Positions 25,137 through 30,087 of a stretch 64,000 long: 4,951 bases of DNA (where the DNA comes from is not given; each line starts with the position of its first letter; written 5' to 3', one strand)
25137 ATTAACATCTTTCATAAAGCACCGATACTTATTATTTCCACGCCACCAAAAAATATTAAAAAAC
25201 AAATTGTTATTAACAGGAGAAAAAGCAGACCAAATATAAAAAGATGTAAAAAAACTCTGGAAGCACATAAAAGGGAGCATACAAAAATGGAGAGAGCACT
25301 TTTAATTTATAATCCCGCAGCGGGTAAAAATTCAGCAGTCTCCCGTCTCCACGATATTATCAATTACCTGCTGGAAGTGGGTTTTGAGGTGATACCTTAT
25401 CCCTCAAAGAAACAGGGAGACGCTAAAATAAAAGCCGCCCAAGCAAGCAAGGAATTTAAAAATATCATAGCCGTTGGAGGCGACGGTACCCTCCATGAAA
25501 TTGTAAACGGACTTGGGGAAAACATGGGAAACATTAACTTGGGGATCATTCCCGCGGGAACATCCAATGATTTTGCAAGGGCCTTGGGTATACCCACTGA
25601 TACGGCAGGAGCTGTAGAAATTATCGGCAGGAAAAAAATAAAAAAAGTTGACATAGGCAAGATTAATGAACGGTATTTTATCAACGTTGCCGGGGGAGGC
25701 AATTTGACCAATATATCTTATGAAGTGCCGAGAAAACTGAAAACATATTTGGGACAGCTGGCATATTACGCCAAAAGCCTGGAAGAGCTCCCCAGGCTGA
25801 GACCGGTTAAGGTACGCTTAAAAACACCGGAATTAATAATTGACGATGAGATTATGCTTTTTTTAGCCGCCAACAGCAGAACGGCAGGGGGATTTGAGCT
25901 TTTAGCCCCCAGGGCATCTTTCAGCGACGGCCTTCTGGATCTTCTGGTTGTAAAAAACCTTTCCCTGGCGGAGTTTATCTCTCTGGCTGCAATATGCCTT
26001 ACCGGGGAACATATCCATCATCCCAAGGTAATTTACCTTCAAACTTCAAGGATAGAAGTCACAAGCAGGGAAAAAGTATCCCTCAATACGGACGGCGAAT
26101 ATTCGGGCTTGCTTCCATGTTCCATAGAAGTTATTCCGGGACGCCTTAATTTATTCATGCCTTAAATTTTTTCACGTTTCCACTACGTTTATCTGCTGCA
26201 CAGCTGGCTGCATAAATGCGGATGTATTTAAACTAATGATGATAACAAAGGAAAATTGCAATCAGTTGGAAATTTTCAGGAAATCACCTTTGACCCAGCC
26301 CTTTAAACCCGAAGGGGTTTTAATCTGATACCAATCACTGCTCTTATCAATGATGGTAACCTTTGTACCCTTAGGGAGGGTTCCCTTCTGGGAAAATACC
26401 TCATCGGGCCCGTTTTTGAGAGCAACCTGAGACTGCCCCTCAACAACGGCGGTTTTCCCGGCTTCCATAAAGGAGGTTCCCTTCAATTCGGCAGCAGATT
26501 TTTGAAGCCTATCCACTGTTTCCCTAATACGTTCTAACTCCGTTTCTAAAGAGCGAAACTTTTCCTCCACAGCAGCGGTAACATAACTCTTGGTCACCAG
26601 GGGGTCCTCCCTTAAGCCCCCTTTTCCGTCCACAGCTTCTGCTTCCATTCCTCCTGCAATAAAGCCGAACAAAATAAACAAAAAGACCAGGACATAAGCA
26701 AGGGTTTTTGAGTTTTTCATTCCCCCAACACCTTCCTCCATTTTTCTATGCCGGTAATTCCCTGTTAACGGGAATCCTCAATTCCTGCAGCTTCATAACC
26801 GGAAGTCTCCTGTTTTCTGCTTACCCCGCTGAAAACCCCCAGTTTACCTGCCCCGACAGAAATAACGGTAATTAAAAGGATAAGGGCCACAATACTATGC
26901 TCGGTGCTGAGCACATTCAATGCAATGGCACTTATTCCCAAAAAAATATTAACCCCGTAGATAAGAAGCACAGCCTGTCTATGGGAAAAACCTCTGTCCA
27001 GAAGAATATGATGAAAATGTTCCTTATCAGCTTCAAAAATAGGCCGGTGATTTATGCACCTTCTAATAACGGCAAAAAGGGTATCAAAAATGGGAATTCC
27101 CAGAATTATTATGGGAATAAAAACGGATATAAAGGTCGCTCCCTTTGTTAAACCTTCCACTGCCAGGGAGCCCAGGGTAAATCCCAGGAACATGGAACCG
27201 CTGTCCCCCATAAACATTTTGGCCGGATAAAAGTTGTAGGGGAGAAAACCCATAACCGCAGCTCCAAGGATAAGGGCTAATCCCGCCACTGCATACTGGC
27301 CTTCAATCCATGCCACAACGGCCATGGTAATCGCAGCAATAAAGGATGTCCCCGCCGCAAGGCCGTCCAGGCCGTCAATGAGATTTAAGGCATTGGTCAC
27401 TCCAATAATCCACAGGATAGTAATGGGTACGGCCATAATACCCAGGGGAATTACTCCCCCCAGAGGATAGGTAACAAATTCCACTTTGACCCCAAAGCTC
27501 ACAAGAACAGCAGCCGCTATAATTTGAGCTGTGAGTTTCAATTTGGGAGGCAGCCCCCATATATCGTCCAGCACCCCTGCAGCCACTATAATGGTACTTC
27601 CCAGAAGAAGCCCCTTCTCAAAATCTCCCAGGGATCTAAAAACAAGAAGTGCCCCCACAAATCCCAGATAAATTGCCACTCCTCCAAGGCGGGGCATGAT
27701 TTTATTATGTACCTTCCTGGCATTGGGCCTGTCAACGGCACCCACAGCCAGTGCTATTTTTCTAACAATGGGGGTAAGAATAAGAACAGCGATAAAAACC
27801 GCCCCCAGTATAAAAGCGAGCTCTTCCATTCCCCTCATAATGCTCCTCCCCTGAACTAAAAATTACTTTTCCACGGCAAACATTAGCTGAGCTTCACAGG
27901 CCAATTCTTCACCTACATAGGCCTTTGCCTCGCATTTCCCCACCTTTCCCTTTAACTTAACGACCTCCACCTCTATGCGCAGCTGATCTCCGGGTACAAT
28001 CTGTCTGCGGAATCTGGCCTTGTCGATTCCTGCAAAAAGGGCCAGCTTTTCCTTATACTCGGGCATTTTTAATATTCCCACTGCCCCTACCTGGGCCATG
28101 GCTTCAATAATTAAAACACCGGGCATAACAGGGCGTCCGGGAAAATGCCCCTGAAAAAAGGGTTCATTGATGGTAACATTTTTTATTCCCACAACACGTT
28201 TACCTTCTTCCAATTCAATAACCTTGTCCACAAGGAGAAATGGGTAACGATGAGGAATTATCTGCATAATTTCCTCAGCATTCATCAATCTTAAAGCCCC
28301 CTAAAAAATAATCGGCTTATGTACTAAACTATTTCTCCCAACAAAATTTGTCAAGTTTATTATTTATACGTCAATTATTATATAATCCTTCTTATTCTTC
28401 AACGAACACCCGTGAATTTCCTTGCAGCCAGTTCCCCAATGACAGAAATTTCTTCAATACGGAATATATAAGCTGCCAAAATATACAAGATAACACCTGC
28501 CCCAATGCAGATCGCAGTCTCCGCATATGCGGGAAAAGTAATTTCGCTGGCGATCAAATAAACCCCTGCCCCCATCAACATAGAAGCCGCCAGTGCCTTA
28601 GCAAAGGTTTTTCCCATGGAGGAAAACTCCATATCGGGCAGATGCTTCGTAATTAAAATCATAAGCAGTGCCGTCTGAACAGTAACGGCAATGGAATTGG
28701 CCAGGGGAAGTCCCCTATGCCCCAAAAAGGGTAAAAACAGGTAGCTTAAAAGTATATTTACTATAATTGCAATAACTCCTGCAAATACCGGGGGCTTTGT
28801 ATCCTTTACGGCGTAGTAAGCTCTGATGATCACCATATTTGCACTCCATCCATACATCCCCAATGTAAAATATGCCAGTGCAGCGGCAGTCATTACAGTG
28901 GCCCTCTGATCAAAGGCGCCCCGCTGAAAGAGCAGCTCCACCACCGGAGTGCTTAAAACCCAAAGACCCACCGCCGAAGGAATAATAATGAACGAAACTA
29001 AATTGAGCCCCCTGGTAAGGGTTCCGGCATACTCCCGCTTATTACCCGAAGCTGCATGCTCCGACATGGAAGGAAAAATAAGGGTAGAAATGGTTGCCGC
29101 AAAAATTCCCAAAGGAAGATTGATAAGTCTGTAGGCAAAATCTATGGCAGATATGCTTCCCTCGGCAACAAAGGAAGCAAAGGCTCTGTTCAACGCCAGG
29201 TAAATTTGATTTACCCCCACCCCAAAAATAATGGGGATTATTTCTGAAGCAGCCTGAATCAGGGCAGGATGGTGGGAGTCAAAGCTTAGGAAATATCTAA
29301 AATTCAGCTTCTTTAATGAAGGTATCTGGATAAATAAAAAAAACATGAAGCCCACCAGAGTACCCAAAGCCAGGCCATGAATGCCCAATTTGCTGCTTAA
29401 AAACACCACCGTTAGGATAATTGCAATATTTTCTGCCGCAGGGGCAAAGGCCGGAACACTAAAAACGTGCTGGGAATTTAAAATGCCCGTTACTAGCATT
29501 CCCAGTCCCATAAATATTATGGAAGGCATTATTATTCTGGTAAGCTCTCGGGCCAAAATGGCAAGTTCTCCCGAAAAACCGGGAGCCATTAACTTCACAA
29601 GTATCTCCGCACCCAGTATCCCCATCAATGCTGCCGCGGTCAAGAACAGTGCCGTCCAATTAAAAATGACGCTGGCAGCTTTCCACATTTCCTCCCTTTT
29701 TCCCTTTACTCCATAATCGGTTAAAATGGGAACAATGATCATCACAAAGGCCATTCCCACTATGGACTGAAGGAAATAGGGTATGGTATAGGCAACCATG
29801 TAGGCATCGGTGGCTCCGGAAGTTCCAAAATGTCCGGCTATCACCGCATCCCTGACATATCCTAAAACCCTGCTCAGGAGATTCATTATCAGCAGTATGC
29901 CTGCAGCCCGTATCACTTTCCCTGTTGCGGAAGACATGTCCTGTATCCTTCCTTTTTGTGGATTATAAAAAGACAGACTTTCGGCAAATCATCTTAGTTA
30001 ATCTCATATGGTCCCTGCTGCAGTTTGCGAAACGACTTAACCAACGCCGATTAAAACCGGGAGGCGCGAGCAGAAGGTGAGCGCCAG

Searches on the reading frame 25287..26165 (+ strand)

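Call 13: search_protein_families(library=ncbifam, proteins=[window:25287-26165:+], max_evalue=0.00001)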
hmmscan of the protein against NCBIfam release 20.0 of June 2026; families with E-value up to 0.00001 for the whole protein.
window:25287-26165:+ (292 aa): 11 families
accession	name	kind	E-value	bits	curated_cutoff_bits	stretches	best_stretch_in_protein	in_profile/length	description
NF009874.0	PRK13337.1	equivalog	7.7e-99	330.4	385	1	1-292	2-294/305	diacylglycerol kinase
TIGR00147.1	TIGR00147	subfamily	3.3e-81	272.5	118.65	1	1-292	1-295/296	YegS/Rv2252/BmrU family lipid kinase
NF009603.0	PRK13055.1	subfamily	9.5e-81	271.3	342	1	2-290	3-298/335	diacylglycerol kinase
NF009605.0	PRK13059.1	equivalog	2.3e-78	263.2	313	1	1-290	1-290/295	putative lipid kinase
NF009604.0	PRK13057.1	equivalog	2.3e-54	184.4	274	1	2-292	9-295/302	lipid kinase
NF009602.0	PRK13054.1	equivalog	4.9e-53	180.2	284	1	5-292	7-293/301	lipid kinase YegS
TIGR03702.1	lip_kinase_YegS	equivalog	1.2e-46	159.2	387.45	1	12-292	7-289/295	lipid kinase YegS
NF002033.0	PRK00861.1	subfamily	1.7e-42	145.2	293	1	3-292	13-305/328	putative lipid kinase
NF008882.0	PRK11914.1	equivalog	1.4e-35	123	302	1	3-290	10-301/306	diacylglycerol kinase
NF009025.0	PRK12361.1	equivalog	2.6e-24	85.4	505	1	2-292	242-540/546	hypothetical protein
NF040993.1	MamU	equivalog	6.6e-22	78.2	400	1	21-292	23-295/296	lipid kinase MamU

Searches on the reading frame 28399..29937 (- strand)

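Call 12: search_protein_families(library=ncbifam, proteins=[window:28399-29937:-], max_evalue=0.00001)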
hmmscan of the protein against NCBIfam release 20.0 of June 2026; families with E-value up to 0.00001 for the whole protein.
window:28399-29937:- (512 aa): 2 families
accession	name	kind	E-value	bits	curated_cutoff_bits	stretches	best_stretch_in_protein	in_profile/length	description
TIGR01695.1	murJ_mviN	equivalog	1.5e-114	383.5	235.55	1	8-500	2-504/506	murein biosynthesis integral membrane protein MurJ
TIGR00797.1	matE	subfamily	1.8e-13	50.2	147.4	1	235-472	1-234/396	MATE family efflux transporter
